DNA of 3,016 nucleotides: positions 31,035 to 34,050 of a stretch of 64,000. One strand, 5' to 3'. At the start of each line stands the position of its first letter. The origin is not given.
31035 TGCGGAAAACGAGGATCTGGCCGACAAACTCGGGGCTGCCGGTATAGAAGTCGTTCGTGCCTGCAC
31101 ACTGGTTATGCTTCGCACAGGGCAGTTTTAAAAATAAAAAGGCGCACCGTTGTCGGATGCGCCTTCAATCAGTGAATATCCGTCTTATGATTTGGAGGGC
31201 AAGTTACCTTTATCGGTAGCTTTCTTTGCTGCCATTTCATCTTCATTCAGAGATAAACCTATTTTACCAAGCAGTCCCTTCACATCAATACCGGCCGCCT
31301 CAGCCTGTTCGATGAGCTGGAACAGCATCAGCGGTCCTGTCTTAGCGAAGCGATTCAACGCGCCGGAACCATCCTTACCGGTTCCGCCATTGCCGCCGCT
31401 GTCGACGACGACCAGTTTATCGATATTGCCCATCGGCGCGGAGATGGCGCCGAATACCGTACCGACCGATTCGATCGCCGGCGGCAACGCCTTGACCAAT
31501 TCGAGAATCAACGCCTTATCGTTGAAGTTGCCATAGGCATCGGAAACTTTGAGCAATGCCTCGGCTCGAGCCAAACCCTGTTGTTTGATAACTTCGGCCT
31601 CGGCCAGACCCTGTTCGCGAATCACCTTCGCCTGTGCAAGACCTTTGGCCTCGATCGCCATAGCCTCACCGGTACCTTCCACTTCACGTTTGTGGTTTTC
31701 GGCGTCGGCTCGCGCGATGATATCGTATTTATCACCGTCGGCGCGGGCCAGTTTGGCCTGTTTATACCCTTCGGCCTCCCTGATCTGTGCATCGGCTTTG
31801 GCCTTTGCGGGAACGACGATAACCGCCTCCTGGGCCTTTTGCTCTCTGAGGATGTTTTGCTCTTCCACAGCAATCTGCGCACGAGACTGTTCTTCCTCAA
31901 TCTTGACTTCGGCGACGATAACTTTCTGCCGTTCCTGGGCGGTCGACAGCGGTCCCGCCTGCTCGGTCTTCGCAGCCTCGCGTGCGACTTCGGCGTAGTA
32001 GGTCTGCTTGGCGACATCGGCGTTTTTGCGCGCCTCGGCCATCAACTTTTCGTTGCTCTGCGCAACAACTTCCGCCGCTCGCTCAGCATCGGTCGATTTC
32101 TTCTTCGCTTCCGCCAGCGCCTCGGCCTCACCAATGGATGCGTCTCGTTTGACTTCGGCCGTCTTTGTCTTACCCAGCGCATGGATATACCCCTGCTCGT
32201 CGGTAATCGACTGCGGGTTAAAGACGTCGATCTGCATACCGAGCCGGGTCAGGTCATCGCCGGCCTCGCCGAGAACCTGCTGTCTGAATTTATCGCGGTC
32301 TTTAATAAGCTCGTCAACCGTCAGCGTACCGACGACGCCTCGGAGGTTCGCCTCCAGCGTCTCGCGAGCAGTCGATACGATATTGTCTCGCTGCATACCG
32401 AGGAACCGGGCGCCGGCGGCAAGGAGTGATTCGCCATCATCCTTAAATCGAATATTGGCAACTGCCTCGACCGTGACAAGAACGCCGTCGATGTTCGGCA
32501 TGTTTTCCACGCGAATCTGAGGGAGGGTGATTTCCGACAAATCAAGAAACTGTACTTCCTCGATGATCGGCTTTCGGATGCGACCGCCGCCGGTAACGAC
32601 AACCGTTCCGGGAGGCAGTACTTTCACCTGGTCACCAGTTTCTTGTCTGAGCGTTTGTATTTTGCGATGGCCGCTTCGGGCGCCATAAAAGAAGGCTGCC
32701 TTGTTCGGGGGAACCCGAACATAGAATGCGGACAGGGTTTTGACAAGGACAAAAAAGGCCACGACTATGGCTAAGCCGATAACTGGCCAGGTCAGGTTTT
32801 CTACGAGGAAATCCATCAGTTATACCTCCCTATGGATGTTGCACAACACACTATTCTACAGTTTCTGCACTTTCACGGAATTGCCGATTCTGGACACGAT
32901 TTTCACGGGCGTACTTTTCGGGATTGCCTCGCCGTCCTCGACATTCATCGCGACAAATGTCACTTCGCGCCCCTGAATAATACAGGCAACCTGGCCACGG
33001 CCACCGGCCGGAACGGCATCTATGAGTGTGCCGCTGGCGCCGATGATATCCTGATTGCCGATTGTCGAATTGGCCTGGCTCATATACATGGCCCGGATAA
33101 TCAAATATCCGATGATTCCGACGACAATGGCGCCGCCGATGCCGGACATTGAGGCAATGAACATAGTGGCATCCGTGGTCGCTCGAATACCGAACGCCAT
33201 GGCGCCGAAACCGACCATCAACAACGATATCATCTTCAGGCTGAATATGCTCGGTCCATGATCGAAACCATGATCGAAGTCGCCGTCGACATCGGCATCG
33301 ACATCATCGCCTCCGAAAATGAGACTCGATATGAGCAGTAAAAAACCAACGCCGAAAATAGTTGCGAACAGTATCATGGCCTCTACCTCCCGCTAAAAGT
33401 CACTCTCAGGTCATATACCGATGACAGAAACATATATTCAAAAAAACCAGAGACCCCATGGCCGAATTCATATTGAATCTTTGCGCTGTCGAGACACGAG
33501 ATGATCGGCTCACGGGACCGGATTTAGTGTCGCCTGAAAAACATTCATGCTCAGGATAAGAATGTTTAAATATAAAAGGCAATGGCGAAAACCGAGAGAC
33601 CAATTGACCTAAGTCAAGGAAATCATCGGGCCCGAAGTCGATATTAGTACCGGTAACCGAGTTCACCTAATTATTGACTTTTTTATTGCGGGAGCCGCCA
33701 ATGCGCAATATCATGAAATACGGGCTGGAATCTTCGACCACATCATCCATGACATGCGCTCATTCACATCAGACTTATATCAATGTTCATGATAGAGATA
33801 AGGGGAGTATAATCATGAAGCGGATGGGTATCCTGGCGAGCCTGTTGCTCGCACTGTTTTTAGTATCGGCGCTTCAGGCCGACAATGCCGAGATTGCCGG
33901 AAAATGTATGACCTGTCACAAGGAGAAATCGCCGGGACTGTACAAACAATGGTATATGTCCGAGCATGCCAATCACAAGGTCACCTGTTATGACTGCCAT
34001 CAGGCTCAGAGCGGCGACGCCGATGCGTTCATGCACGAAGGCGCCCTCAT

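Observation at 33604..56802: Identical TTGAC-N4-GTCAA palindromes upstream of the octahaem-cytochrome operon and of hcp suggest a shared Crp/Fnr-type (HcpR-like) regulon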

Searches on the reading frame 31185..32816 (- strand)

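Call 9: search_protein_families(library=pfam, proteins=[window:31185-32816:-])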
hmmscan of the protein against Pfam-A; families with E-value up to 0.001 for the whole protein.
window:31185-32816:- (543 aa): 1 family
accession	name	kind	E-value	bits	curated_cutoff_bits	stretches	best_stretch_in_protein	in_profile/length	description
PF01145.31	Band_7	-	1.3e-19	71.3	23.6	1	58-235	12-176/176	SPFH domain / Band 7 family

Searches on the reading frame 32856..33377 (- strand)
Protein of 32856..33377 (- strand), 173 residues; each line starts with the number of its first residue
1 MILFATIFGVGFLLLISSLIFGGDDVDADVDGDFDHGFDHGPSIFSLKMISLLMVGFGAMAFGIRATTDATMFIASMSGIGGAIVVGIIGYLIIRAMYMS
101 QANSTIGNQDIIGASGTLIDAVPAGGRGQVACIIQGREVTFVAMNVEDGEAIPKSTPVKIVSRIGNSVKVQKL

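Call 9: search_protein_families(library=pfam, proteins=[window:32856-33377:-])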
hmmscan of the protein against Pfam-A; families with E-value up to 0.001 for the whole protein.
window:32856-33377:- (173 aa): 1 family
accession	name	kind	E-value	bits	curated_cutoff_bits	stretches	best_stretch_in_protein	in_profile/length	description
PF01957.25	NfeD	-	6.6e-05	23.5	29.1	1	109-172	2-57/57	NfeD-like C-terminal, partner-binding domain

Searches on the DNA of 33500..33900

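Call 59: search_rna_families(source=window, start=33500, end=33900, threshold=evalue, max_evalue=1)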
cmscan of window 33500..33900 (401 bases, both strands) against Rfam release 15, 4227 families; matches with E-value up to 1: 0.
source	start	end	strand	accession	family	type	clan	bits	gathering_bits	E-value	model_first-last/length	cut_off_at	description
